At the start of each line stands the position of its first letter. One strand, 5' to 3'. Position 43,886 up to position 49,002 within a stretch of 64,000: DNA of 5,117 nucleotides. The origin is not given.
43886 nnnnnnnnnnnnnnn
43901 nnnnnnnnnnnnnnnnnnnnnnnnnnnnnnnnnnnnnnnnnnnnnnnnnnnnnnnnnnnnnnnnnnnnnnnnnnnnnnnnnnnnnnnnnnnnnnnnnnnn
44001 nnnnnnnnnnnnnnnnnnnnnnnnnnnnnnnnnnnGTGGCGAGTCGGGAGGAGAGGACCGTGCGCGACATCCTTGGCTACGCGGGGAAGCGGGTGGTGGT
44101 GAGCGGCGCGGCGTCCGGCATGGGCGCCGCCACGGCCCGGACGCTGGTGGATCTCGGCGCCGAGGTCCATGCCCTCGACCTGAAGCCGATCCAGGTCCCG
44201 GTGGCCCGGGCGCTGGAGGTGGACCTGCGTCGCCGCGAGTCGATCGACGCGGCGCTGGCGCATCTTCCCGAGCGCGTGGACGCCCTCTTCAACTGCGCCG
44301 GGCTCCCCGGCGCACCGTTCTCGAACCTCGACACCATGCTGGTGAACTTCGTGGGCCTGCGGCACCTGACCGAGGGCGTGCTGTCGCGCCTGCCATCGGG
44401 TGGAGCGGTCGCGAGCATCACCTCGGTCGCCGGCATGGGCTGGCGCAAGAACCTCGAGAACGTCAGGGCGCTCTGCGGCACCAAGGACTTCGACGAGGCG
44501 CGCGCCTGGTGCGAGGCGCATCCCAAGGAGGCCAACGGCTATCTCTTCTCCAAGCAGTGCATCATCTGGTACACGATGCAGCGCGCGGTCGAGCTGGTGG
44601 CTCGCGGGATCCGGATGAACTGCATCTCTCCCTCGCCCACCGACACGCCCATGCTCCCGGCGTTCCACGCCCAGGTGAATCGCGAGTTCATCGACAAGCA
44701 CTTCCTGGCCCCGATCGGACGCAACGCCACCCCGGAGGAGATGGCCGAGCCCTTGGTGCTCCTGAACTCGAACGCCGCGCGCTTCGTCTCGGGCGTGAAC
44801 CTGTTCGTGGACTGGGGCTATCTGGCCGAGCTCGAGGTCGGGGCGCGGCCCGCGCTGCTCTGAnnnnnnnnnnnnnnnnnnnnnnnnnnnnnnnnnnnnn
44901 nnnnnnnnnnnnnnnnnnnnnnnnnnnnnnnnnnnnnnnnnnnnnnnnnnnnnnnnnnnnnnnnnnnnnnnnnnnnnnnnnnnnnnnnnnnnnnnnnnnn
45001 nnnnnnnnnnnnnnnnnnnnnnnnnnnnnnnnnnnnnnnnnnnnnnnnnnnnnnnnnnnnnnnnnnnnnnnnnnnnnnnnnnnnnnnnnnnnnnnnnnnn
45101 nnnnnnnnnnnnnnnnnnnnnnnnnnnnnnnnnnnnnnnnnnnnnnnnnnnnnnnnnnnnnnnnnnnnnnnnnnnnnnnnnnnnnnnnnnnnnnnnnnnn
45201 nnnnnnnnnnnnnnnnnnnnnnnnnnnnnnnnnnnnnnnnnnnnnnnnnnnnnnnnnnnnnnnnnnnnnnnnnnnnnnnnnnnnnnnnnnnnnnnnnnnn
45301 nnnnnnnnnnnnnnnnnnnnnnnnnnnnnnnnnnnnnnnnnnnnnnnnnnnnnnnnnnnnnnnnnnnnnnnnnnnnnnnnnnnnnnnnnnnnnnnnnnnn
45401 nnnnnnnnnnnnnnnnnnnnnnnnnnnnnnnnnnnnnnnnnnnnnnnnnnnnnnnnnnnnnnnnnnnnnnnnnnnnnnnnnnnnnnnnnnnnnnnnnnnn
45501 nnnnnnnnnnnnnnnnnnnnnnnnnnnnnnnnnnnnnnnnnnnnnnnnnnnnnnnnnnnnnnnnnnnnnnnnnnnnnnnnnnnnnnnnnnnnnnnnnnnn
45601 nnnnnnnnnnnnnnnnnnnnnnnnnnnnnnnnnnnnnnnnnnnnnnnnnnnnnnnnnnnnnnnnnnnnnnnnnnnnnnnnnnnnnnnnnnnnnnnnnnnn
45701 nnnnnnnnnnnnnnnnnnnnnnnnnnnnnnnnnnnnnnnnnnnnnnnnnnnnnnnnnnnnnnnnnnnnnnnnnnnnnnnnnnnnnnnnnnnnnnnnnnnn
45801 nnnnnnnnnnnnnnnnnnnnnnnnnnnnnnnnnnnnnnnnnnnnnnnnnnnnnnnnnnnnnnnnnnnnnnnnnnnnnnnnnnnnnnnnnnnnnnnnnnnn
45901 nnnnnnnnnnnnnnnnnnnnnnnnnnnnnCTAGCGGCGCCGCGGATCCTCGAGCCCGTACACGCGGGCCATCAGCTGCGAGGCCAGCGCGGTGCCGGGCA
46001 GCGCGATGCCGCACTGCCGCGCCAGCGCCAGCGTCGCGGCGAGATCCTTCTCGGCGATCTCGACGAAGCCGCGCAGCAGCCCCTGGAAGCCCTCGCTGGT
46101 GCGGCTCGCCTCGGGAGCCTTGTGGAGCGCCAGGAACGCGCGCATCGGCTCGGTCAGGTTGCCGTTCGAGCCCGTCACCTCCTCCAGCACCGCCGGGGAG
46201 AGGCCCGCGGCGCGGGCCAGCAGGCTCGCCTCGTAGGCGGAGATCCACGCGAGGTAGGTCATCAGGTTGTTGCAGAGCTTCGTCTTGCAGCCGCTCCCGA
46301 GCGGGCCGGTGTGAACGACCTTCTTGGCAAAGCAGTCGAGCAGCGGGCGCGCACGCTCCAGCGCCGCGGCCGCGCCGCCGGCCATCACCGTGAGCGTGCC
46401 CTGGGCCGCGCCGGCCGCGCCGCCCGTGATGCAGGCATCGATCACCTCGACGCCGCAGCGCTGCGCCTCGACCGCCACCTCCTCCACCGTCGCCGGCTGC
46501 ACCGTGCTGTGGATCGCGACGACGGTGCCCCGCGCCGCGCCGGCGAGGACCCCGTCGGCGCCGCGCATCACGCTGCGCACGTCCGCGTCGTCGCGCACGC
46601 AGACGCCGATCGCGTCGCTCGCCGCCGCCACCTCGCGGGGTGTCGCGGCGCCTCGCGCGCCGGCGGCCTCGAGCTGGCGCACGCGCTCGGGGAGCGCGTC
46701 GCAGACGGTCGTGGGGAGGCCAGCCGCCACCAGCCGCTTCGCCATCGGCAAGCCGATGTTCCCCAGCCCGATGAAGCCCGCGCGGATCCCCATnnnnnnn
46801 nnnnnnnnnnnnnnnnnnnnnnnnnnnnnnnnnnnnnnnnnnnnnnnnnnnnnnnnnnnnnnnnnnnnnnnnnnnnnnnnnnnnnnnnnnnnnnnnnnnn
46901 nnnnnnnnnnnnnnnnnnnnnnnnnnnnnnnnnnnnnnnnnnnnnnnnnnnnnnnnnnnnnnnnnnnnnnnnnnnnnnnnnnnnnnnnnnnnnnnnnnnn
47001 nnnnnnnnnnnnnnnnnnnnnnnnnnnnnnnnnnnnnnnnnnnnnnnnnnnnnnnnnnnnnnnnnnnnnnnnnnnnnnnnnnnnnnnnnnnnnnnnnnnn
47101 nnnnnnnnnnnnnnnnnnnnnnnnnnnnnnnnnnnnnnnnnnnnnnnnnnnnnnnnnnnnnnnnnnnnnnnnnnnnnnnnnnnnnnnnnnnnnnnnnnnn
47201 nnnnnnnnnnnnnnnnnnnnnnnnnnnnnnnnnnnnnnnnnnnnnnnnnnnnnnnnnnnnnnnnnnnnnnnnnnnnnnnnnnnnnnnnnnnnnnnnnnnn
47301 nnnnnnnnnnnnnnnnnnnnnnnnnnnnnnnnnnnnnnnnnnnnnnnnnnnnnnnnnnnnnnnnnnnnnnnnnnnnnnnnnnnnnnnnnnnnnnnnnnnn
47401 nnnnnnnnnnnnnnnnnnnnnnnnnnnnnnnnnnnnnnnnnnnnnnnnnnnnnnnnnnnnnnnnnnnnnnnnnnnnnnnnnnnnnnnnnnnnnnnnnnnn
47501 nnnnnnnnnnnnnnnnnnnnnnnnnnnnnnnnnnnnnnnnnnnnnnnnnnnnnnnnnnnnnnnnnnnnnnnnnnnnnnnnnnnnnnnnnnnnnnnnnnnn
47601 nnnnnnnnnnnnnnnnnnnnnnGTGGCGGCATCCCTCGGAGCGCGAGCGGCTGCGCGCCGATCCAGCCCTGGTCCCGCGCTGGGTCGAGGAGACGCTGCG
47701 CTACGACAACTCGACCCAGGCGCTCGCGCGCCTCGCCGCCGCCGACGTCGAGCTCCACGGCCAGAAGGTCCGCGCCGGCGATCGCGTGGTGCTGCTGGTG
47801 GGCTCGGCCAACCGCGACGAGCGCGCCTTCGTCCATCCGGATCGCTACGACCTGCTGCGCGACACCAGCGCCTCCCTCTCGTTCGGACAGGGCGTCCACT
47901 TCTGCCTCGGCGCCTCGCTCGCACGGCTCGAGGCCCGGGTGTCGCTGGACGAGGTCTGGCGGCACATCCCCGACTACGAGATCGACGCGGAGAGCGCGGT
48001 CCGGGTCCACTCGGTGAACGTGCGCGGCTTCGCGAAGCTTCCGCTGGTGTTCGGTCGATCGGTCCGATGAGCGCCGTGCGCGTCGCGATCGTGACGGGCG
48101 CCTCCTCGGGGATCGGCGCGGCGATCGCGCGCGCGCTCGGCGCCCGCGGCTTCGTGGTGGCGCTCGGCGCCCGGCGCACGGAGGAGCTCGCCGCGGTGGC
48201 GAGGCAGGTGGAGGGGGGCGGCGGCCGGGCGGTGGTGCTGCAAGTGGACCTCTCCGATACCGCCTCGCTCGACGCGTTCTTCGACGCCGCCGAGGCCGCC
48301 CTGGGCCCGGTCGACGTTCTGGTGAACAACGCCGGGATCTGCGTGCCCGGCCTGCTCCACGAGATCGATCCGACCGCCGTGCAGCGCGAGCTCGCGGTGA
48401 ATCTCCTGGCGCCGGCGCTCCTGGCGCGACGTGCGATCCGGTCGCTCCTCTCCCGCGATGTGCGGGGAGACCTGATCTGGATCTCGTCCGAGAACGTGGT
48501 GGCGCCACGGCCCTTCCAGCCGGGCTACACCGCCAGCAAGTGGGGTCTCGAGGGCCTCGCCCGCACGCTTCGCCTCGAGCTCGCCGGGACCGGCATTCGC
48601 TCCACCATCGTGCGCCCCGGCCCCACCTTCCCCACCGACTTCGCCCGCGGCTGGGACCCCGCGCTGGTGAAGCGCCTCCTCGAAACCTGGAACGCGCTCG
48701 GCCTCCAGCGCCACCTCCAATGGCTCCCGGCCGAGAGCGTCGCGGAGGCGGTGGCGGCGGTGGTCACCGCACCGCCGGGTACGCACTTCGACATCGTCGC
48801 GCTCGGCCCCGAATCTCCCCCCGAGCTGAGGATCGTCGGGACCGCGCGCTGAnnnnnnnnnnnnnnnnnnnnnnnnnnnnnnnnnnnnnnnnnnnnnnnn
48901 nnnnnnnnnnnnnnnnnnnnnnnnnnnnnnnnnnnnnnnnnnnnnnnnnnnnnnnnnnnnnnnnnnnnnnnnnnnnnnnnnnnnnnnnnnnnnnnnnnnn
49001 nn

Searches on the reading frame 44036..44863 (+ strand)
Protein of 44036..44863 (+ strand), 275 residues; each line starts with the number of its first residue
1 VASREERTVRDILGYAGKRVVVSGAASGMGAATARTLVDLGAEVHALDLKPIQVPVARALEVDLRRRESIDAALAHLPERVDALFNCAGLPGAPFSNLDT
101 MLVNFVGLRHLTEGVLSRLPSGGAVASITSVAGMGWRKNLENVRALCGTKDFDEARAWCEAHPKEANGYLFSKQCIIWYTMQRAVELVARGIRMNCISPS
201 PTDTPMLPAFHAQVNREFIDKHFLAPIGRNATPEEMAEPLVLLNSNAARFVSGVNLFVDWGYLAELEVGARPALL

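Call 4: search_protein_families(library=pfam, proteins=[window:44036-44863:+], max_evalue=0.01)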
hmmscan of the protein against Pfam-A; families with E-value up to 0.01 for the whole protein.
window:44036-44863:+ (275 aa): 3 families
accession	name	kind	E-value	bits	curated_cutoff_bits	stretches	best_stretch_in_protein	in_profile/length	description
PF13561.12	adh_short_C2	-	2.2e-26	93.3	27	2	166-262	140-235/236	Enoyl-(Acyl carrier protein) reductase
PF00106.31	adh_short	-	1.9e-18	67.1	26.6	2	18-134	1-140/195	short chain dehydrogenase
PF01370.27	Epimerase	-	3.6e-07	30.3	20.9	1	20-135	1-120/240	NAD dependent epimerase/dehydratase family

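Call 5: search_protein_families(library=ncbifam, proteins=[window:44036-44863:+], max_evalue=0.01)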
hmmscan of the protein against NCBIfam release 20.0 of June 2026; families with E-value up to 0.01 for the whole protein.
window:44036-44863:+ (275 aa): 181 families (the best 25 are shown)
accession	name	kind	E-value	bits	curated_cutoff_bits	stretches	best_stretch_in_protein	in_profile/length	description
NF009092.0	PRK12428.1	subfamily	1.1e-82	277.5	242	1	14-266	2-254/261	coniferyl-alcohol dehydrogenase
NF005559.1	PRK07231.1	subfamily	2.2e-25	89.6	215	2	166-263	150-248/249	glucose 1-dehydrogenase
NF052558.1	MBtsdlDhBudC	equivalog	1.4e-24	87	270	2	169-264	149-243/250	meso-2,3-butanediol dehydrogenase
NF053701.1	CsHdxCHCADhChcB2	equivalog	2.2e-23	83.1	350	2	166-264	149-244/245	cis-4-hydroxycyclohexanecarboxylate dehydrogenase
NF004774.0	PRK06114.1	equivalog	4.5e-23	81.9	360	2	169-264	168-261/262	SDR family oxidoreductase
NF005467.0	PRK07060.1-5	equivalog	9.8e-23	81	360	2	168-264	149-244/245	SDR family oxidoreductase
NF005466.0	PRK07060.1-3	equivalog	7.8e-21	74.8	438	1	14-264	6-251/252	short chain dehydrogenase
NF004791.0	PRK06138.1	equivalog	1.6e-20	73.5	312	2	164-264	148-251/252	SDR family oxidoreductase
NF005309.0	PRK06841.1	subfamily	7.7e-20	71.5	286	2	168-262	160-252/255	GolD/DthD family dehydrogenase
NF005118.0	PRK06550.1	equivalog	3.8e-19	69.5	270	2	168-263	139-234/236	3-oxoacyl-ACP reductase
NF004818.0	PRK06172.1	equivalog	3.9e-19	69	336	1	166-264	154-252/253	SDR family oxidoreductase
NF006074.0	PRK08220.1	equivalog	6.3e-19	68.5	312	2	15-90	6-85/251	2,3-dihydro-2,3-dihydroxybenzoate dehydrogenase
NF009466.0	PRK12826.1-2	subfamily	1.6e-18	67.1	222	2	168-261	153-243/248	3-oxoacyl-ACP reductase FabG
TIGR03971.1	SDR_subfam_1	subfamily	2.2e-18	66.6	300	1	61-264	70-270/271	mycofactocin-coupled SDR family oxidoreductase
NF005067.0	PRK06484.1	equivalog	3.2e-18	65.6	713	1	162-264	152-253/524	short chain dehydrogenase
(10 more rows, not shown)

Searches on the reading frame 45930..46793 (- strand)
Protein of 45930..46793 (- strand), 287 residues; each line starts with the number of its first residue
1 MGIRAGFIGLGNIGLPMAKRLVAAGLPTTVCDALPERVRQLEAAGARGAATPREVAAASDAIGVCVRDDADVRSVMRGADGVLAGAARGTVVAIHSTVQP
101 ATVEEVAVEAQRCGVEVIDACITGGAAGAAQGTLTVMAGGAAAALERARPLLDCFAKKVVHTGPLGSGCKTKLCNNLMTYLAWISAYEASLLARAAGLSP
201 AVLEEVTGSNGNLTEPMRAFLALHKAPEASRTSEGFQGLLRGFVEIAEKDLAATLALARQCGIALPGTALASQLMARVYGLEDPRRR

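Call 10: search_protein_families(library=pfam, proteins=[window:45930-46793:-], max_evalue=0.001)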
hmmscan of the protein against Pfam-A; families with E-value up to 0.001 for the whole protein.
window:45930-46793:- (287 aa): 5 families
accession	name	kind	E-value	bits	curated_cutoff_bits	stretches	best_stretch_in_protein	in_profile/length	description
PF03446.21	NAD_binding_2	-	1.9e-41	142.2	21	1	6-163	3-161/161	NAD binding domain of 6-phosphogluconate dehydrogenase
PF14833.11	NAD_binding_11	-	4.4e-10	40.3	30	1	166-278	1-105/122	NAD-binding of NADP-dependent 3-hydroxyisobutyrate dehydrogenase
PF03721.20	UDPG_MGDP_dh_N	-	3.5e-06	27.2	27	0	68-109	93-134/187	UDP-glucose/GDP-mannose dehydrogenase family, NAD binding domain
PF03807.23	F420_oxidored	-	8.4e-06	26.7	21.6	1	6-67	3-68/94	NADP oxidoreductase coenzyme F420-dependent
PF02826.25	2-Hacid_dh_C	-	2e-05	24.5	25.1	1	4-74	38-107/178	D-isomer specific 2-hydroxyacid dehydrogenase, NAD binding domain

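Call 93: search_solved_structures(query=window:45930-46793:-, max_evalue=1e-20)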
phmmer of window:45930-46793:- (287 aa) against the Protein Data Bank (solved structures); distinct sequences matched with E-value up to 1e-20: 18.
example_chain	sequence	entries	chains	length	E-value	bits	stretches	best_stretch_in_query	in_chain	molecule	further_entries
3cky_A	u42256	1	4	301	5.4e-38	134.4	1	3-275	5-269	2-hydroxymethyl glutarate dehydrogenase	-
3qha_A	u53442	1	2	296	5.6e-38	134.4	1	3-280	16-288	Putative oxidoreductase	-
3w6u_A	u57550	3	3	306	1.2e-36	130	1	3-277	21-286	6-phosphogluconate dehydrogenase, NAD-binding protein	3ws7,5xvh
2i9p_A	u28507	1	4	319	4.1e-36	128.3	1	4-210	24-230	3-hydroxyisobutyrate dehydrogenase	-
3obb_A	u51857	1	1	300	4.3e-36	128.2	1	5-265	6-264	Probable 3-hydroxyisobutyrate dehydrogenase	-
2gf2_A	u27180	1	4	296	4.6e-36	128.1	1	5-210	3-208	3-hydroxyisobutyrate dehydrogenase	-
3q3c_A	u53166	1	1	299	4.9e-36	128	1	5-265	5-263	Probable 3-hydroxyisobutyrate dehydrogenase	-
3w6z_A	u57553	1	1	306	8.7e-36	127.2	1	3-277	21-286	6-phosphogluconate dehydrogenase, NAD-binding protein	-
1vpd_A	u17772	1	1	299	9.1e-36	127.1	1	2-276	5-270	TARTRONATE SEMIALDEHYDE REDUCTASE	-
3g0o_A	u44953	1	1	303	5e-29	105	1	4-212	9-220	3-hydroxyisobutyrate dehydrogenase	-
9rb2_A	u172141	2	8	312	9.2e-29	104.2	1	4-276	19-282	Probable oxidoreductase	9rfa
4dll_A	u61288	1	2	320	3.9e-28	102.1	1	6-277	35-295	2-hydroxy-3-oxopropionate reductase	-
1yb4_A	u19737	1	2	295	2.1e-27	99.7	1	3-275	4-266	tartronic semialdehyde reductase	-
3pef_A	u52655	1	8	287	8.5e-27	97.7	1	4-274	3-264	6-phosphogluconate dehydrogenase, NAD-binding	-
6sm7_A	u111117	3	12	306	1e-26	97.5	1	6-272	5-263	3-sulfolactaldehyde reductase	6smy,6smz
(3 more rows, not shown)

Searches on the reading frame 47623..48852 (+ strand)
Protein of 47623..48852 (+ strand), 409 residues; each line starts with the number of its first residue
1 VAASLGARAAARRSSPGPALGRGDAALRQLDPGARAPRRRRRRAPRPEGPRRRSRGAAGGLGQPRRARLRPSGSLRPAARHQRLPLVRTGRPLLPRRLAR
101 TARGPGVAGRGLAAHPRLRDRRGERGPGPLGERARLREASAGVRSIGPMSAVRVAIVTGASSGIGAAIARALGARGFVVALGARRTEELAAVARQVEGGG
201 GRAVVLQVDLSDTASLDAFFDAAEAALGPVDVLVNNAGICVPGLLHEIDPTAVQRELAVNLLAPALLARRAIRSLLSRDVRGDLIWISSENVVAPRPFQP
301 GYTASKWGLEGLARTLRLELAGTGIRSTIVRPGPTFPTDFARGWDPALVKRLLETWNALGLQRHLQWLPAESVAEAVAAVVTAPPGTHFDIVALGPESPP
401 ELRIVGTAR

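Call 10: search_protein_families(library=pfam, proteins=[window:47623-48852:+], max_evalue=0.001)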
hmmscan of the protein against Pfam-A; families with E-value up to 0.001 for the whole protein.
window:47623-48852:+ (409 aa): 4 families
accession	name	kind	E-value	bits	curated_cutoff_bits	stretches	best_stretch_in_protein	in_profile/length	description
PF00106.31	adh_short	-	1.4e-46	158.9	26.6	1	153-342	1-188/195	short chain dehydrogenase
PF13561.12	adh_short_C2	-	1.9e-31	109.9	27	1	159-378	1-214/236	Enoyl-(Acyl carrier protein) reductase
PF08659.16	KR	-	7.3e-09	36.2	22.6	1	156-317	4-164/180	KR domain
PF01370.27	Epimerase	-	0.00069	19.5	20.9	0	156-243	2-78/240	NAD dependent epimerase/dehydratase family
